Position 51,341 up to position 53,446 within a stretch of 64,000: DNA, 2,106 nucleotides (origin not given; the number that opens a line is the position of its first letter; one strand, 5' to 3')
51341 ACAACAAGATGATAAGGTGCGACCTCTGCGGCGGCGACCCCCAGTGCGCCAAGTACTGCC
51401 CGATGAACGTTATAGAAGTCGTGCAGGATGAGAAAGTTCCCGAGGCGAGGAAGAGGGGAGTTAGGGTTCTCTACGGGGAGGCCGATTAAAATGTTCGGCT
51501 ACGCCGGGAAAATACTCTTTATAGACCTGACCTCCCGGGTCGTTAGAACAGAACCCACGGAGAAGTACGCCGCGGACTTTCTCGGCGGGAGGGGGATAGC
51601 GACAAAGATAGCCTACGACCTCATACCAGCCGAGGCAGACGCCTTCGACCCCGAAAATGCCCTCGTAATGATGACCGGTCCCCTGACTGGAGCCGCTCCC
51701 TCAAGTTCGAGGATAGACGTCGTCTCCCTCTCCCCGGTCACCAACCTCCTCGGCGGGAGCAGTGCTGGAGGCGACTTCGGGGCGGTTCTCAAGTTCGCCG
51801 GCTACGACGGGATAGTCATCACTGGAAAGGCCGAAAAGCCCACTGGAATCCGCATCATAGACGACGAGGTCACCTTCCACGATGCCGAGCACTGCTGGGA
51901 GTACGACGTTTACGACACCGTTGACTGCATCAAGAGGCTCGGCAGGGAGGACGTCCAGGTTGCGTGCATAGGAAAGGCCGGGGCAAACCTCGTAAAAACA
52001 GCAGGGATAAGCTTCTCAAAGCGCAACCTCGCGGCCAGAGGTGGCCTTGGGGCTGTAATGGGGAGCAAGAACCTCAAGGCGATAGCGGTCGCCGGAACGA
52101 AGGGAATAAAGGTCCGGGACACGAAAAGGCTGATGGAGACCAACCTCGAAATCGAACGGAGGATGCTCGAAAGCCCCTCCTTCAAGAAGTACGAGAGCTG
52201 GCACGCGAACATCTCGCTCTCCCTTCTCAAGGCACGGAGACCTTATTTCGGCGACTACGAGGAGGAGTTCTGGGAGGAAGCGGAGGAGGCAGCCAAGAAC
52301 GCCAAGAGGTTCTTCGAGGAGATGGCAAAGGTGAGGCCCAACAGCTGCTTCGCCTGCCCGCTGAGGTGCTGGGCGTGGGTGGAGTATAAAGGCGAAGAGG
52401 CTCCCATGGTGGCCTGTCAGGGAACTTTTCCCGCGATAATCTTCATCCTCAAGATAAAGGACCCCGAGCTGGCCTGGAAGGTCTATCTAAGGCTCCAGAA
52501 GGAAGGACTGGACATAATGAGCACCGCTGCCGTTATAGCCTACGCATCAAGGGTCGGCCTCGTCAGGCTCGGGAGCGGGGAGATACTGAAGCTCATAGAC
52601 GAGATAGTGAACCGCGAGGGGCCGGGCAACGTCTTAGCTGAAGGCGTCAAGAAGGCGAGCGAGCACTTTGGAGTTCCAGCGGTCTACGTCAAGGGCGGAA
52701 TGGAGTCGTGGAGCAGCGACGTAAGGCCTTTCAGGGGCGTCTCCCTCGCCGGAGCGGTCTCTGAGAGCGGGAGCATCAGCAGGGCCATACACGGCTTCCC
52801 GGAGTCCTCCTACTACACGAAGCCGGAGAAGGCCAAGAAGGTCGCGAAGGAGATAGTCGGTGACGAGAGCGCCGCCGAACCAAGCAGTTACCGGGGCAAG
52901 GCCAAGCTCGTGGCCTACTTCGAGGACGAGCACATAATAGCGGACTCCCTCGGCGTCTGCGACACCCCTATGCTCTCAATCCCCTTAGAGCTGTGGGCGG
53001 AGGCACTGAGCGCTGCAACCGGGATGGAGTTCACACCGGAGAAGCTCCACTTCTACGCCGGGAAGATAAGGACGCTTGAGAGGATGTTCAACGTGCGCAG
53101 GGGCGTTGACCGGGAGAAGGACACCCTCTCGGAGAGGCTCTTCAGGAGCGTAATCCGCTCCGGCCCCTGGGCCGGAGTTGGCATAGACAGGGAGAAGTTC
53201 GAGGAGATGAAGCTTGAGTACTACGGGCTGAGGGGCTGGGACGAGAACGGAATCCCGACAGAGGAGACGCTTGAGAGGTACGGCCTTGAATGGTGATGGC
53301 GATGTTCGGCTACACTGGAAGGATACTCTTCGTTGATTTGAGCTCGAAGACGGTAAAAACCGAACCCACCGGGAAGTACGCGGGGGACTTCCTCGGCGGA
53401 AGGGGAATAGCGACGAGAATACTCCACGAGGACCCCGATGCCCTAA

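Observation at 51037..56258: Four-gene tungstoenzyme operon with two tandem WOR subunits that both replace the AOR 'EYE' motif with Cys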

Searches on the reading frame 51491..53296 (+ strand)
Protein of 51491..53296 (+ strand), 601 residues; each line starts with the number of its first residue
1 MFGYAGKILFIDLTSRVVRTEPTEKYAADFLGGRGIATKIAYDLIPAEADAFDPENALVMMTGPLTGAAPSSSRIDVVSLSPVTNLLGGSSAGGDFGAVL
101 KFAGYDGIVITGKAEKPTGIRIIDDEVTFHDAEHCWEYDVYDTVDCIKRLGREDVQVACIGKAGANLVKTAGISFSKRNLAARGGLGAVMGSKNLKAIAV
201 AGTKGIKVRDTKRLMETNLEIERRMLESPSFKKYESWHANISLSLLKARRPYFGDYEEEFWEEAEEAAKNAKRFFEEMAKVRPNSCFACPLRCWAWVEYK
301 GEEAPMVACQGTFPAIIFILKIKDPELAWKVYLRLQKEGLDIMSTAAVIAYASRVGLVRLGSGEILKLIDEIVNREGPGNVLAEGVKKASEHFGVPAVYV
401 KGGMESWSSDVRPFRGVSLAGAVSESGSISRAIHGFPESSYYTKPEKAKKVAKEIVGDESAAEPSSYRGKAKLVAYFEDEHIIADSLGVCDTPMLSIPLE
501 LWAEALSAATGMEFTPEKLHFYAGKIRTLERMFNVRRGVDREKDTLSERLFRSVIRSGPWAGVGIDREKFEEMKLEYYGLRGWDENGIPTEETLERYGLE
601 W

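Call 3: search_protein_families(library=pfam, proteins=[window:51491-53296:+])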
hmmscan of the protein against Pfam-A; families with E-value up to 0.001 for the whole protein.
window:51491-53296:+ (601 aa): 2 families
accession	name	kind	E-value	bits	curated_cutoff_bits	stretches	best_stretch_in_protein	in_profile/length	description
PF02730.20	AFOR_N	-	1e-69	234.7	29.8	1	6-203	1-199/199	Aldehyde ferredoxin oxidoreductase, N-terminal domain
PF01314.23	AFOR_C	-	3.1e-61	208.1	27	1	256-599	43-385/385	Aldehyde ferredoxin oxidoreductase, domains 2 & 3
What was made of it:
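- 51491..53296 (+): WorL-A, 601 aa: AOR/WOR-family pterin subunit with cluster Cys286/289/293/490, candidate metal-ligand Cys309 (codon 52415-52417), Gln310, QKEGLD and DSLGVC. Pfam AFOR_N + AFOR_C (call 3).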

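Call 4: search_solved_structures(query=window:51491-53296:+, max_evalue=0.001, show_alignments=5)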
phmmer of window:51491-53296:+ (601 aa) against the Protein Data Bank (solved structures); distinct sequences matched with E-value up to 0.001: 9.
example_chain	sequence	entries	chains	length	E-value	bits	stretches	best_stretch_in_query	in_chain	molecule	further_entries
9mqx_D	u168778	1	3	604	9.4e-77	262.3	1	1-599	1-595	Aldehyde:ferredoxin oxidoreductase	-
9g7j_A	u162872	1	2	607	2.6e-71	244.3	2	1-301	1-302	Aldehyde ferredoxin oxidoreductase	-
1aor_A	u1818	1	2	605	4.3e-68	233.7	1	1-599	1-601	ALDEHYDE FERREDOXIN OXIDOREDUCTASE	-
8c0z_A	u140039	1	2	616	3.2e-63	217.6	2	3-293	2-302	Aldehyde:ferredoxin oxidoreductase,tungsten-containing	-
1b25_A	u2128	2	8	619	4.4e-61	210.5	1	1-600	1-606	PROTEIN (FORMALDEHYDE FERREDOXIN OXIDOREDUCTASE) | FORMALDEHYDE FERREDOXIN OXIDOREDUCTASE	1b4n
4z3w_A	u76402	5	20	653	1.2e-55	192.6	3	4-209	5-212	Benzoyl-CoA reductase, putative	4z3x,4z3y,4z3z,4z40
9q1t_A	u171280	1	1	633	1.4e-55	192.3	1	3-599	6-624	Tungsten-dependent aldehyde oxidoreductase WOR83 from Haloferax volcanii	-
6x6u_A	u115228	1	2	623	9.7e-42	146.6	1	1-599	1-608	Formaldehyde:ferredoxin oxidoreductase wor5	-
6x1o_A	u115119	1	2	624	9.7e-42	146.6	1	1-599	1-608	Formaldehyde:ferredoxin oxidoreductase wor5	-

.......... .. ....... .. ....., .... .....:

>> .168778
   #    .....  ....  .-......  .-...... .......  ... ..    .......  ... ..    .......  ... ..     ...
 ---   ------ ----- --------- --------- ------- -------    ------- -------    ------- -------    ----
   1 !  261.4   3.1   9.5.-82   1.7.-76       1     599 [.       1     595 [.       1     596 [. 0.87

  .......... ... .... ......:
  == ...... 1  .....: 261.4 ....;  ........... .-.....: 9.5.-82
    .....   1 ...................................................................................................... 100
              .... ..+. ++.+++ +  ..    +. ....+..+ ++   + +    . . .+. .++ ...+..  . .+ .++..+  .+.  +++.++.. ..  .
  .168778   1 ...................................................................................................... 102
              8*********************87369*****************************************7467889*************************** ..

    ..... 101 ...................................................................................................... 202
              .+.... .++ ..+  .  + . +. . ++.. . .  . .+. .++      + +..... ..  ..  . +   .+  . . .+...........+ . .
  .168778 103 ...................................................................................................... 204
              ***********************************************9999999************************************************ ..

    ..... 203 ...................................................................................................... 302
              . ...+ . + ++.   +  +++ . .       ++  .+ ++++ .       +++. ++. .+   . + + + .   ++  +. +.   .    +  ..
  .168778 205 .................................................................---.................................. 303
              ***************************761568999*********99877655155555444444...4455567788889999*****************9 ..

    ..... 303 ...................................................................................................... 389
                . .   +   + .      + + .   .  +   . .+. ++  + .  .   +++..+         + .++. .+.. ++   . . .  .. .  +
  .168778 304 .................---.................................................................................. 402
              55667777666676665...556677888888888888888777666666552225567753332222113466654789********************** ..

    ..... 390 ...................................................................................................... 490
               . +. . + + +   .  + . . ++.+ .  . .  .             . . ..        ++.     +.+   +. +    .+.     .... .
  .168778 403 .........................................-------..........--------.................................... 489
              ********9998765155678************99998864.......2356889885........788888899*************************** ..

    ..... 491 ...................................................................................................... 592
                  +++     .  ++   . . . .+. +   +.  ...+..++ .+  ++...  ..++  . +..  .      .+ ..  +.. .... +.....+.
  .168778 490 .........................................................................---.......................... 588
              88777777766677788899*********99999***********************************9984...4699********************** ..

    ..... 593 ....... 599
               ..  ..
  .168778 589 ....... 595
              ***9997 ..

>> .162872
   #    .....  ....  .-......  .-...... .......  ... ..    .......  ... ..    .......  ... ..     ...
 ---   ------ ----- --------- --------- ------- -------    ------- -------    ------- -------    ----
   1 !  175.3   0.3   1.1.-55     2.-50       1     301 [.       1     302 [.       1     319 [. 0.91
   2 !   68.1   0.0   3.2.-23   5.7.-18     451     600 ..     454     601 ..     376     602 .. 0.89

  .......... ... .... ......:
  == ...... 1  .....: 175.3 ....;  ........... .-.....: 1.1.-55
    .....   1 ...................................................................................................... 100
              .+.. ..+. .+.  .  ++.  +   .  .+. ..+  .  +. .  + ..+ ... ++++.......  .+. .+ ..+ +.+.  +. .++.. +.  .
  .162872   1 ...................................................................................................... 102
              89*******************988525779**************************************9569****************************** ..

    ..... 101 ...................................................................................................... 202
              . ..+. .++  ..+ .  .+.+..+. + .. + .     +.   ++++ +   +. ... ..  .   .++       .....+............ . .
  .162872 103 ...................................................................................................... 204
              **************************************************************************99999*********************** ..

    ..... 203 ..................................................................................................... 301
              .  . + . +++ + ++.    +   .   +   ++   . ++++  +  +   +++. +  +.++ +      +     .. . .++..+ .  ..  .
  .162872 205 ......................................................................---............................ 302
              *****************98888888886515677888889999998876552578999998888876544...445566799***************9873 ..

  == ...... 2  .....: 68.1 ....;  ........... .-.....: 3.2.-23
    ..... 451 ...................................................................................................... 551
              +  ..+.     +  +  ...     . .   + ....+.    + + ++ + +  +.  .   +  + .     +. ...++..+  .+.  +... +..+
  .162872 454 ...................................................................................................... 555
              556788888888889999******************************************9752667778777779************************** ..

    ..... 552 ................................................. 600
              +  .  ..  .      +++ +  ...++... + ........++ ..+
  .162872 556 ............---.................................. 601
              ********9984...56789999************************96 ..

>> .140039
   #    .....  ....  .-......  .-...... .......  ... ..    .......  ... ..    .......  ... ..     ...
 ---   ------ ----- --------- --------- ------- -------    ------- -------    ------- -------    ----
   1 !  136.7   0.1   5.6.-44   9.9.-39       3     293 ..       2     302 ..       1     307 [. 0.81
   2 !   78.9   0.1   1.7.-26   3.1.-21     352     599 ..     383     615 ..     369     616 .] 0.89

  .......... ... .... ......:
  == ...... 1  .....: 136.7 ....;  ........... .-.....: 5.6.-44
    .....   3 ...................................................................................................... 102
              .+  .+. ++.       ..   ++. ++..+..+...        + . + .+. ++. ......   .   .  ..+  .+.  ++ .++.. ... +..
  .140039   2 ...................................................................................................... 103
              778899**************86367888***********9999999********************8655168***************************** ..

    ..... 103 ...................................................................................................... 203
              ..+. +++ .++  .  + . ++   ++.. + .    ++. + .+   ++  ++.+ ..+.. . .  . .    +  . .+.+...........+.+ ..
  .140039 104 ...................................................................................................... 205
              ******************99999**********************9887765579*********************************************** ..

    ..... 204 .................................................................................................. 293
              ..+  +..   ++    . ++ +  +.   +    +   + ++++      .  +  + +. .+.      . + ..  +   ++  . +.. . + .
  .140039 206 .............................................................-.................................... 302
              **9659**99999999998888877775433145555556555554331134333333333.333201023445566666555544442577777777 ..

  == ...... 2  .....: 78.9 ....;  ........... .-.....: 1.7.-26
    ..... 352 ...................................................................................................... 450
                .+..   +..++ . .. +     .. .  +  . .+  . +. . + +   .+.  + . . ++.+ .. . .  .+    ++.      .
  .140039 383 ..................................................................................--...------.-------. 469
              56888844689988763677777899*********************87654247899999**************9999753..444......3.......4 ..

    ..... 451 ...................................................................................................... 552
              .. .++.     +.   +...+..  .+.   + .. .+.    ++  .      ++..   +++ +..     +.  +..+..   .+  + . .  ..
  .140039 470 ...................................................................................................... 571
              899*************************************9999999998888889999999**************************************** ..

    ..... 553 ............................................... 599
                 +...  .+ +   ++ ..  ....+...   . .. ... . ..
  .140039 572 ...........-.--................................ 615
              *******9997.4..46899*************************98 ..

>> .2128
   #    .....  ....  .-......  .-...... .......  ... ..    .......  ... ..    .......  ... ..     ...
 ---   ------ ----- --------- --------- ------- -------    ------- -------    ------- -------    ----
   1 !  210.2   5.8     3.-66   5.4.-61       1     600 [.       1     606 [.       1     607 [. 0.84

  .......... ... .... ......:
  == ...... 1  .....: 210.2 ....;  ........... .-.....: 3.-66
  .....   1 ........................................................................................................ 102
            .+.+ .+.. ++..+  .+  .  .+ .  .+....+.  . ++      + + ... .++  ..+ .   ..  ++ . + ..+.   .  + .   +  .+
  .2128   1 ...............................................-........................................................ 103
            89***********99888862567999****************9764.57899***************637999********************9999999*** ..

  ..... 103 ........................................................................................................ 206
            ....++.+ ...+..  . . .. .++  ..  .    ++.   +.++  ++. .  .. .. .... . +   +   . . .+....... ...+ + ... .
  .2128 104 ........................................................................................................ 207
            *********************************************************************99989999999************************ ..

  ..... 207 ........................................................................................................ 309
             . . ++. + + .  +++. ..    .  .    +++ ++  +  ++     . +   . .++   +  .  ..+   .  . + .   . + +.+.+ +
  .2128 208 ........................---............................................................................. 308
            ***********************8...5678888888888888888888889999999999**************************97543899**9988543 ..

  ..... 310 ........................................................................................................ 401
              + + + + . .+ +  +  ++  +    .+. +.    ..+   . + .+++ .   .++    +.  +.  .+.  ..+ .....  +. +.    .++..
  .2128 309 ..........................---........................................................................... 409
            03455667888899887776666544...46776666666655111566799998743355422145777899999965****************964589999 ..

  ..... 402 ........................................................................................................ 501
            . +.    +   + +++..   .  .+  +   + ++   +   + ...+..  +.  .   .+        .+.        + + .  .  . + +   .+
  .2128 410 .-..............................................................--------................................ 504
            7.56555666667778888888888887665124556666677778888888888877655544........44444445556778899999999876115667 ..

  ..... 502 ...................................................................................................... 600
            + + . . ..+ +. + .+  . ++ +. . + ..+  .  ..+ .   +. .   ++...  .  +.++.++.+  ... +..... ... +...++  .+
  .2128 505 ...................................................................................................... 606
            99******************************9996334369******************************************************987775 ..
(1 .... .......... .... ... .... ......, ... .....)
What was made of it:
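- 51491..53296 (+): PDB hits (call 4).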

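Call 5: find_homologous_proteins(query=window:51491-53296:+, max_evalue=1e-10)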
Query window:51491-53296:+ (601 aa): 7618 proteins with E <= 1e-10 among 8000 candidates; the best 120 are listed.
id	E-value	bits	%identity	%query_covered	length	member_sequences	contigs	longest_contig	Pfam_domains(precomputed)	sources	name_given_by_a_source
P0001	0.0e+0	1321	96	100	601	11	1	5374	PF02730.21,PF01314.24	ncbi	-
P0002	0.0e+0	1221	86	100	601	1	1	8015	PF02730.21,PF01314.24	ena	-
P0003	0.0e+0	1215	86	100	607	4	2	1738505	PF02730.21,PF01314.24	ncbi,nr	ncbi:aldehyde ferredoxin oxidoreductase family protein [Pyrococcus horikoshii]|nr:aldehyde ferredoxi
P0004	0.0e+0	1143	81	100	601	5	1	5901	PF02730.21,PF01314.24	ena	-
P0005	3.0e-296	1002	72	100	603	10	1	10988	PF02730.21,PF01314.24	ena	-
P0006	1.6e-293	993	87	84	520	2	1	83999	PF02730.21,PF01314.24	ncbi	-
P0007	3.2e-212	725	58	100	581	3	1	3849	PF02730.21,PF01314.24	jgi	-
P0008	3.2e-210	718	58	100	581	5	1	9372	PF02730.21,PF01314.24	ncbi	-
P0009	5.6e-209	714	57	100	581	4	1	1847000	PF02730.21,PF01314.24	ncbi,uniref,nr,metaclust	ncbi:hypothetical protein A0127_09615 [Thermococcus peptonophilus]|uniref:Aldehyde ferredoxin oxidor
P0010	6.7e-208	710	57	100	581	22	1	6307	PF02730.21,PF01314.24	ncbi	-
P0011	8.9e-205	700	56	100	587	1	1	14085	PF02730.21,PF01314.24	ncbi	-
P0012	1.9e-204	699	56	100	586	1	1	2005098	PF02730.21,PF01314.24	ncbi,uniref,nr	ncbi:hypothetical protein A3L09_03305 [Thermococcus profundus]|uniref:Aldehyde ferredoxin oxidoreduc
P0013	4.5e-194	665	53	99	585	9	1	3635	PF02730.21,PF01314.24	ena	-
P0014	1.6e-192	659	54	100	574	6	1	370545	PF02730.21,PF01314.24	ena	-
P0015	1.3e-189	650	53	100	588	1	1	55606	PF02730.21,PF01314.24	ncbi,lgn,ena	-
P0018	9.6e-182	624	50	100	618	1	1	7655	PF02730.21,PF01314.24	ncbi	ncbi:MAG: aldehyde ferredoxin oxidoreductase family protein [Candidatus Hadarchaeaceae archaeon]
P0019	1.2e-181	624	48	100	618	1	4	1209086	PF02730.21,PF01314.24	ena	-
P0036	1.2e-176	607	49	100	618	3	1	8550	PF02730.21,PF01314.24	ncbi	ncbi:MAG: aldehyde ferredoxin oxidoreductase family protein [Thermodesulfobacteriota bacterium]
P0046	1.5e-173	597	48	100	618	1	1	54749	PF02730.21,PF01314.24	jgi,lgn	jgi:aldehyde:ferredoxin oxidoreductase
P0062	1.3e-109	386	37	100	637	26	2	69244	PF02730.21,PF01314.24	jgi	jgi:aldehyde:ferredoxin oxidoreductase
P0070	3.5e-105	371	37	100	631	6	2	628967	PF02730.21,PF01314.24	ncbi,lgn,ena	ncbi:MAG: aldehyde ferredoxin oxidoreductase family protein [Desulfomonilaceae bacterium]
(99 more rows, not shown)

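Call 22: list_cluster_members(proteins=[P0003, P0009, P0012, P0001, P0018, P0036, P0070])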
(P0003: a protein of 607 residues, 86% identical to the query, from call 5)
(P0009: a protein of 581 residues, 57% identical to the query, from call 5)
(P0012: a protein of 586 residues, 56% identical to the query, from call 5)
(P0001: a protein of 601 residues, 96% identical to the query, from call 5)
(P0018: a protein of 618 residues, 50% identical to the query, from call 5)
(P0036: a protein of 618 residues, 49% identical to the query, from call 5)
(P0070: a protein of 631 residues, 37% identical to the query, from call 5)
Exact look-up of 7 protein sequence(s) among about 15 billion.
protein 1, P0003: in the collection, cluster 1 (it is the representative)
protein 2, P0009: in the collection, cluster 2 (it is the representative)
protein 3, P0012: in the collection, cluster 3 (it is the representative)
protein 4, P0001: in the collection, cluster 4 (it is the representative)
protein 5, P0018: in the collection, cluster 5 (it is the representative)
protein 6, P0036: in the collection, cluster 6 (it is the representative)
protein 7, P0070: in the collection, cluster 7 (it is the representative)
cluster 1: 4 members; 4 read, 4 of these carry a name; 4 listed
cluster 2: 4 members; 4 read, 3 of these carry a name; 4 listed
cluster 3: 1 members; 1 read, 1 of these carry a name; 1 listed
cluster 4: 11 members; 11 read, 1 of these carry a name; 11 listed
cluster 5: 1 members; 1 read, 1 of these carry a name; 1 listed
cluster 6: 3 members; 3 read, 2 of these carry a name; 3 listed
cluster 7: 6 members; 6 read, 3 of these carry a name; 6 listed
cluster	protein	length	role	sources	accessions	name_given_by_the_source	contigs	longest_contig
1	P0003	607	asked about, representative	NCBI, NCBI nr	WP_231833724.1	aldehyde ferredoxin oxidoreductase family protein [Pyrococcus horikoshii]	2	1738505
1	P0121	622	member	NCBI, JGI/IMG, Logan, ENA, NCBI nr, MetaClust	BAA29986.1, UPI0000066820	622aa long hypothetical aldehyde:ferredoxin oxidoreductase [Pyrococcus horikoshii OT3] | status=active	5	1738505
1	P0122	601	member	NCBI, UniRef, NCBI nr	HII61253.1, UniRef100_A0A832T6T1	TPA: aldehyde ferredoxin oxidoreductase family protein [Pyrococcus horikoshii] | Aldehyde ferredoxin oxidoreductase family protein n=3 Tax=Pyrococcus horikoshii ... | aldehyde ferredoxin oxidoreductase family protein [Pyrococcus horikoshii]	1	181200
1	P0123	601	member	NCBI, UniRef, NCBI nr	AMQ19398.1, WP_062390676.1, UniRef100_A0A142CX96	aldehyde ferredoxin oxidoreductase family protein [Thermococcus peptonophilus] | Aldehyde ferredoxin oxidoreductase N-terminal domain-containing protein n=1 ...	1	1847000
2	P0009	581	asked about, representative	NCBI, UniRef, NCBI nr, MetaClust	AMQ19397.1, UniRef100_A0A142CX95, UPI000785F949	hypothetical protein A0127_09615 [Thermococcus peptonophilus] | Aldehyde ferredoxin oxidoreductase N-terminal domain-containing protein n=2 ... | status=active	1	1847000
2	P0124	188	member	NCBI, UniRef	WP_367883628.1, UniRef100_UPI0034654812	aldehyde ferredoxin oxidoreductase N-terminal domain-containing protein [Thermococcus ... | aldehyde ferredoxin oxidoreductase N-terminal domain-containing protein n=1 ...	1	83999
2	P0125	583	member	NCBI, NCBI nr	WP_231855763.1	aldehyde ferredoxin oxidoreductase family protein [Thermococcus peptonophilus]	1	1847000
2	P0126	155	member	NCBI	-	-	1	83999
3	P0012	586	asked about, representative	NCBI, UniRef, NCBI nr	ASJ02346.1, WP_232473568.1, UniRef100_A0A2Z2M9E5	hypothetical protein A3L09_03305 [Thermococcus profundus] | Aldehyde ferredoxin oxidoreductase N-terminal domain-containing protein n=1 ... | aldehyde ferredoxin oxidoreductase family protein [Thermococcus profundus]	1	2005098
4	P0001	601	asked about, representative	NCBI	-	-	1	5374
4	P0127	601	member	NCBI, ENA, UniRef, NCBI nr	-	-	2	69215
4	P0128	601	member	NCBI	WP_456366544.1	aldehyde ferredoxin oxidoreductase family protein [Thermococcus sp.]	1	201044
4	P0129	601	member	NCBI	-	-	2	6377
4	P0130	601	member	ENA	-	-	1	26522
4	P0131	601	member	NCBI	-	-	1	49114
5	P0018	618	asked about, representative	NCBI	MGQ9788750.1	MAG: aldehyde ferredoxin oxidoreductase family protein [Candidatus Hadarchaeaceae ...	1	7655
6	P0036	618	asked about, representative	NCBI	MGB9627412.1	MAG: aldehyde ferredoxin oxidoreductase family protein [Thermodesulfobacteriota bacterium]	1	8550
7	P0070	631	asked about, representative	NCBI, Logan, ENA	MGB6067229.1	MAG: aldehyde ferredoxin oxidoreductase family protein [Desulfomonilaceae bacterium]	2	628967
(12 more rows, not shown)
